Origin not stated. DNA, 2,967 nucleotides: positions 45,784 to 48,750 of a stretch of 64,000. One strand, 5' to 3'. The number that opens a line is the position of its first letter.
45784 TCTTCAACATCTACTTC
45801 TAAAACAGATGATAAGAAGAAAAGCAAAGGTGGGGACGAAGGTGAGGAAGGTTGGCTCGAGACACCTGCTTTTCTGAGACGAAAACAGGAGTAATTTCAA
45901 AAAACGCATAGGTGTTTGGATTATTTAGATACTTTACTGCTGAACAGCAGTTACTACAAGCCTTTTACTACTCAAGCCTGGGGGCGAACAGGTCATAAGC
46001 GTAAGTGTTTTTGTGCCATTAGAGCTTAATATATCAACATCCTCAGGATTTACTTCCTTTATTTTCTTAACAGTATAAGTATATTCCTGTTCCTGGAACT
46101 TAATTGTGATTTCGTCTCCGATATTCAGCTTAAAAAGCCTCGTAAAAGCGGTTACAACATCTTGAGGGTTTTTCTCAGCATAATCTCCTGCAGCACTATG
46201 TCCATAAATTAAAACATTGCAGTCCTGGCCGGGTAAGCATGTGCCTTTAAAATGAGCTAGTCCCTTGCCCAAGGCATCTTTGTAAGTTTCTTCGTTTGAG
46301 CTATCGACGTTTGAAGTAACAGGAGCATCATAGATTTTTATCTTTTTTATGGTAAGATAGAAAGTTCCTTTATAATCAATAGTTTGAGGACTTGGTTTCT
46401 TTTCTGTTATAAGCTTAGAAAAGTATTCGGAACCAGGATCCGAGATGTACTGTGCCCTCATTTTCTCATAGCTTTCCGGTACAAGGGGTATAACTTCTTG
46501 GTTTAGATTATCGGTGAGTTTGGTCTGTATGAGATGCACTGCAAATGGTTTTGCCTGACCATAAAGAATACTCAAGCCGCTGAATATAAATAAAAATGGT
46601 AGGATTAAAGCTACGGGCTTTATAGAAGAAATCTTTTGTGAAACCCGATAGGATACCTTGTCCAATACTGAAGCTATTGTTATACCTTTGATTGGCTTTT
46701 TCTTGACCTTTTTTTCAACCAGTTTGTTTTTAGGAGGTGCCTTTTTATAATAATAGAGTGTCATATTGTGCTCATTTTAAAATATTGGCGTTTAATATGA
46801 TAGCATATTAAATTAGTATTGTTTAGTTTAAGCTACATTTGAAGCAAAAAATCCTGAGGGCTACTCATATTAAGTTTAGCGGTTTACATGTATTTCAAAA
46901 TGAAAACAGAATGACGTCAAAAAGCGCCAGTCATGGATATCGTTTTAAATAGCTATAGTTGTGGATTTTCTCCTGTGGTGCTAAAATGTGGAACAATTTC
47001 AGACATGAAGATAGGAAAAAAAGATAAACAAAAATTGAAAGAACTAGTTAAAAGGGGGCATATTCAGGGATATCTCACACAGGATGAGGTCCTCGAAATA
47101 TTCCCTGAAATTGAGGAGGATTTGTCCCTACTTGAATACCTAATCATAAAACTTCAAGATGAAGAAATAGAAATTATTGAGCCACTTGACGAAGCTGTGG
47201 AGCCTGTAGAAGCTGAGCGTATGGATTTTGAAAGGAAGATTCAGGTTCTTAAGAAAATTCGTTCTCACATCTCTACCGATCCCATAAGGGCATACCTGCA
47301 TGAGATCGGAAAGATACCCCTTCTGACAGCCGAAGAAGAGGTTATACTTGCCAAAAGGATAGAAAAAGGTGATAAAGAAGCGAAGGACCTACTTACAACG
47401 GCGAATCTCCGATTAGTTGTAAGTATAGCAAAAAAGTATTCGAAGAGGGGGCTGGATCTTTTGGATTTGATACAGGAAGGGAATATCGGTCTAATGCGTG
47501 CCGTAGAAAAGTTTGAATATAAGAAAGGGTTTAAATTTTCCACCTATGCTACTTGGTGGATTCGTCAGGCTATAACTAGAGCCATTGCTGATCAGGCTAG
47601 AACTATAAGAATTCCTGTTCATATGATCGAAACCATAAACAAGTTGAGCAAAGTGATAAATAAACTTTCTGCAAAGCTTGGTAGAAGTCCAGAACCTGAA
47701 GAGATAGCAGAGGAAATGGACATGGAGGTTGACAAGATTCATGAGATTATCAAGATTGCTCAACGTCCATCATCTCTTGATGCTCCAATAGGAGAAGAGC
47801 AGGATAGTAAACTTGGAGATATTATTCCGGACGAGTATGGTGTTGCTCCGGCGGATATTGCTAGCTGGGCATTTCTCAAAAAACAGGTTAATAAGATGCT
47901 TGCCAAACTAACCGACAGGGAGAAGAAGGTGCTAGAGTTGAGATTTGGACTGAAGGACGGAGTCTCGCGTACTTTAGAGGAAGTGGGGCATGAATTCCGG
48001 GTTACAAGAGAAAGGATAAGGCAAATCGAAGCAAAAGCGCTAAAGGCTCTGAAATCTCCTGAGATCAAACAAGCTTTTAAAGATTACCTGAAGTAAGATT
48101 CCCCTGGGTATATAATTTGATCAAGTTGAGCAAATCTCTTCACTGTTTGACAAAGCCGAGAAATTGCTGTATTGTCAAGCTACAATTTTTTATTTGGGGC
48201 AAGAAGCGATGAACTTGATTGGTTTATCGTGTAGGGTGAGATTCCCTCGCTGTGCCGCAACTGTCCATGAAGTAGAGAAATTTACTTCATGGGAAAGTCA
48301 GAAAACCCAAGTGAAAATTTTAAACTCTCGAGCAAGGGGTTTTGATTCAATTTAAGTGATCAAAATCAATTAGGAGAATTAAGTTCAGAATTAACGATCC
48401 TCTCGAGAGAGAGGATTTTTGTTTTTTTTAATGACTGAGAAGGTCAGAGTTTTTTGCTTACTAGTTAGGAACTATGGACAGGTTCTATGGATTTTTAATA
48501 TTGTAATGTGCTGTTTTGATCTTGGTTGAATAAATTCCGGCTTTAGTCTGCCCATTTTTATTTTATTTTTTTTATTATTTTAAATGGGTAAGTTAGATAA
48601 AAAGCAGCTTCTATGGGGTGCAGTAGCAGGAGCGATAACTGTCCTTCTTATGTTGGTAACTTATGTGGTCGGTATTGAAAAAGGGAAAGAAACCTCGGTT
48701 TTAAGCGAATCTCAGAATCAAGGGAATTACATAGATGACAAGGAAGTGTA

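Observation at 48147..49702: Cobalamin riboswitch with terminator platform upstream of a DUF4430 protein and a small polytopic membrane protein (putative B12 scavenging module)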

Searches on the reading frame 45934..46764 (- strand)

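Call 5: search_protein_families(library=pfam, proteins=[window:45934-46764:-], max_evalue=0.01)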
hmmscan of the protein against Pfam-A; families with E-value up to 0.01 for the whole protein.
window:45934-46764:- (276 aa): 1 family
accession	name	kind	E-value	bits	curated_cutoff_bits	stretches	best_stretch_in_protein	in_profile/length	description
PF04203.18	Sortase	-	1.3e-22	80.3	26.6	1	137-274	1-123/125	Sortase domain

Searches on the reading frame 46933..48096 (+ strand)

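Call 5: search_protein_families(library=pfam, proteins=[window:46933-48096:+], max_evalue=0.01)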
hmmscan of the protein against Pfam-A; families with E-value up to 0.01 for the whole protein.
window:46933-48096:+ (387 aa): 5 families
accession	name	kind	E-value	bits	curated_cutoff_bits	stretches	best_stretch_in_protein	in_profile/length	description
PF04539.22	Sigma70_r3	-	4.8e-28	97.5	25.3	1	233-308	1-76/78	Sigma-70 region 3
PF04542.20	Sigma70_r2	-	1.1e-23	83.2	24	1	156-224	3-71/71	Sigma-70 region 2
PF00140.25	Sigma70_r1_2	-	8.5e-19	67.7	22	1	116-149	1-34/34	Sigma-70 factor, region 1.2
PF04545.22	Sigma70_r4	-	3e-16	59.1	24.1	1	323-374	2-49/50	Sigma-70, region 4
PF03979.19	Sigma70_r1_1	-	2.5e-08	34.2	22.5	1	30-90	2-62/81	Sigma-70 factor, region 1.1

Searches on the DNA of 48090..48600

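Call 4: search_rna_families(source=window, start=48090, end=48600, threshold=evalue, max_evalue=10, show_alignments=5)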
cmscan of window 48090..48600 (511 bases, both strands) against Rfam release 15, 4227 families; matches with E-value up to 10: 8.
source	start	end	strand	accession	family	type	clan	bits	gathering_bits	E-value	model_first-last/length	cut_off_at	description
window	48356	48428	+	RF02371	PyrG_leader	Cis-reg; leader;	-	28.2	65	0.11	1-78/78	no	PyrG leader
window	48318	48417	+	RF02720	sca_ncR21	Gene; snRNA; snoRNA; scaRNA;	-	27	113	0.02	1-113/113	no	Small Cajal body specific RNA ncR21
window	48201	48350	+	RF01482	AdoCbl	Cis-reg; riboswitch;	CL00101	26.9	50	0.0068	1-149/149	no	AdoCbl (Cobalamin/B12) riboswitch aptamer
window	48362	48456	+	RF01770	rimP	Cis-reg; leader;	-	22.5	47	0.25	1-102/102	no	Gammaprotebacteria rimP leader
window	48391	48432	+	RF01334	CRISPR-DR21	Gene; CRISPR;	-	22.3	48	0.21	1-37/37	no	CRISPR RNA direct repeat element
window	48278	48422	+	RF04180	BTnc231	Gene; sRNA;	-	21.1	80.4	0.049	1-154/154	no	Bacteroides sRNA BTnc231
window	48368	48424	+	RF01859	Phe_leader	Cis-reg; leader;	-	18.8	55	1.4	1-125/125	no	Phenylalanine leader peptide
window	48420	48446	+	RF02288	TtnuCD11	Gene; snRNA; snoRNA; CD-box;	-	11.3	70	6.6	1-74/74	no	Tetrahymena snoRNA TtnuCD11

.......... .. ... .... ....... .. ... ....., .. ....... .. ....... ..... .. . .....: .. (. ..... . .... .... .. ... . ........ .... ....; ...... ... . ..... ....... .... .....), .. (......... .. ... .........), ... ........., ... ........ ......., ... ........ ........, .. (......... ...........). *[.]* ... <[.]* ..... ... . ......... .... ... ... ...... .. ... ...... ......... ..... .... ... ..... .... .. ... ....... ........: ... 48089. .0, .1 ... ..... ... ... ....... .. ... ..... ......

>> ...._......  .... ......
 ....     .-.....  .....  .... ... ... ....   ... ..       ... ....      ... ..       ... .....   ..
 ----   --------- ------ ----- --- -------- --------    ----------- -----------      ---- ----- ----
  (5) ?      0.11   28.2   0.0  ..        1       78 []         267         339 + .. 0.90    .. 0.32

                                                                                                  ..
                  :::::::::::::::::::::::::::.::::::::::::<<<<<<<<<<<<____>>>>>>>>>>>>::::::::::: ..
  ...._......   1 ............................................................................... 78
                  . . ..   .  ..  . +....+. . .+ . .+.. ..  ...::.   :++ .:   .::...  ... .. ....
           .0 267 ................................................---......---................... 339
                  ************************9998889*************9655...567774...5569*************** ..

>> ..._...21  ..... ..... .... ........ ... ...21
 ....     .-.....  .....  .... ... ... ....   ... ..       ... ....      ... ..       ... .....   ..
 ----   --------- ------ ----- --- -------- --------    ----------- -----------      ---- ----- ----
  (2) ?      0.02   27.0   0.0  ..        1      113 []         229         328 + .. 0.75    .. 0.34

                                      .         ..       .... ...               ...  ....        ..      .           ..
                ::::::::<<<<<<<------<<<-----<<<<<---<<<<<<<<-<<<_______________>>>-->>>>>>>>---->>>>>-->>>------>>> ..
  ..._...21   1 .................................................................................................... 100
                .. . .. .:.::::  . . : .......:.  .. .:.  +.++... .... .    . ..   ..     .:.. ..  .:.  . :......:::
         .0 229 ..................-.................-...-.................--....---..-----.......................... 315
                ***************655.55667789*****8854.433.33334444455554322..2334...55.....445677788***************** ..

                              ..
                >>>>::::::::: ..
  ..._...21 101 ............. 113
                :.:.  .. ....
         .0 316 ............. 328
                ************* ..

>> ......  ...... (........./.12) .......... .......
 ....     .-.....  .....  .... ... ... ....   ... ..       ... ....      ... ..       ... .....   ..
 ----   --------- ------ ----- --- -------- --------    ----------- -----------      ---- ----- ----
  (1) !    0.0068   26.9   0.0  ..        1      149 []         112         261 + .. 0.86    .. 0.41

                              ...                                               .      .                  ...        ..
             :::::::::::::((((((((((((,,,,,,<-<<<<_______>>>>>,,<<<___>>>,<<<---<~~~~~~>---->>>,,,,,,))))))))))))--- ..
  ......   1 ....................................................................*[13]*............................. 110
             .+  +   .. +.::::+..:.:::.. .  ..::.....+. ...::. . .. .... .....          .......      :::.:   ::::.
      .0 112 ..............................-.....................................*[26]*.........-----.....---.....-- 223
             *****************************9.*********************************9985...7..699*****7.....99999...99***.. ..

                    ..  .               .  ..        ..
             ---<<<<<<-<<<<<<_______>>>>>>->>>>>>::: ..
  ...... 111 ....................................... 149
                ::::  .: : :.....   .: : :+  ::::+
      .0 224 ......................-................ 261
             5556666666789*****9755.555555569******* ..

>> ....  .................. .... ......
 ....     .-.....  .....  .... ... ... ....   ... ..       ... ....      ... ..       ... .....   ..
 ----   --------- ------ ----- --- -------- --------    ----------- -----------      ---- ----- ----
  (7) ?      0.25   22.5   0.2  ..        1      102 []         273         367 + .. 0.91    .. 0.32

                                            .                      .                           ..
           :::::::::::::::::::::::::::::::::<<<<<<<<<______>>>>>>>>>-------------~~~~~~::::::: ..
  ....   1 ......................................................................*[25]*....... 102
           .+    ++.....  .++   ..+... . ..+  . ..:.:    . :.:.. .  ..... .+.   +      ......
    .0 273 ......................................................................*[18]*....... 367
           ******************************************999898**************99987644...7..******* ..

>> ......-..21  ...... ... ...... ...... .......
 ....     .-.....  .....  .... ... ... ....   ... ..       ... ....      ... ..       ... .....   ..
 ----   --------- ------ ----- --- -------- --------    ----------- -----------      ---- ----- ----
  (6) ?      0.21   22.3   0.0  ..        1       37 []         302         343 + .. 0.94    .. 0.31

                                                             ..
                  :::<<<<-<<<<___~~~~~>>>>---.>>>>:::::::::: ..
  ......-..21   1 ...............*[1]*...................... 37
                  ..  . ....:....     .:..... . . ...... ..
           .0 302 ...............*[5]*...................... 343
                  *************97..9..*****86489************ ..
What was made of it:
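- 48191..48313 (+): Cobalamin riboswitch aptamer: closing helix P3 (48191-48198 with 48306-48313), P4 (48233-48236 with 48244-48247, loop UGAGAUU), P5 (48251-48253 with 48257-48259, L5 GCC at 48254-48256), P6 (48261-48263 with 48299-48301), B12-box-like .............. (48294-48307). Rfam AdoCbl sub-threshold alignment covers the same core (call 4).
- On Cobalamin riboswitch (Rfam clan CL00101): The best match is RF01482 at 26.9 bits against 50, E=0.0068 (call 4).
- Tried and rejected: In E-value mode the cobalamin match is below threshold (call 4).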
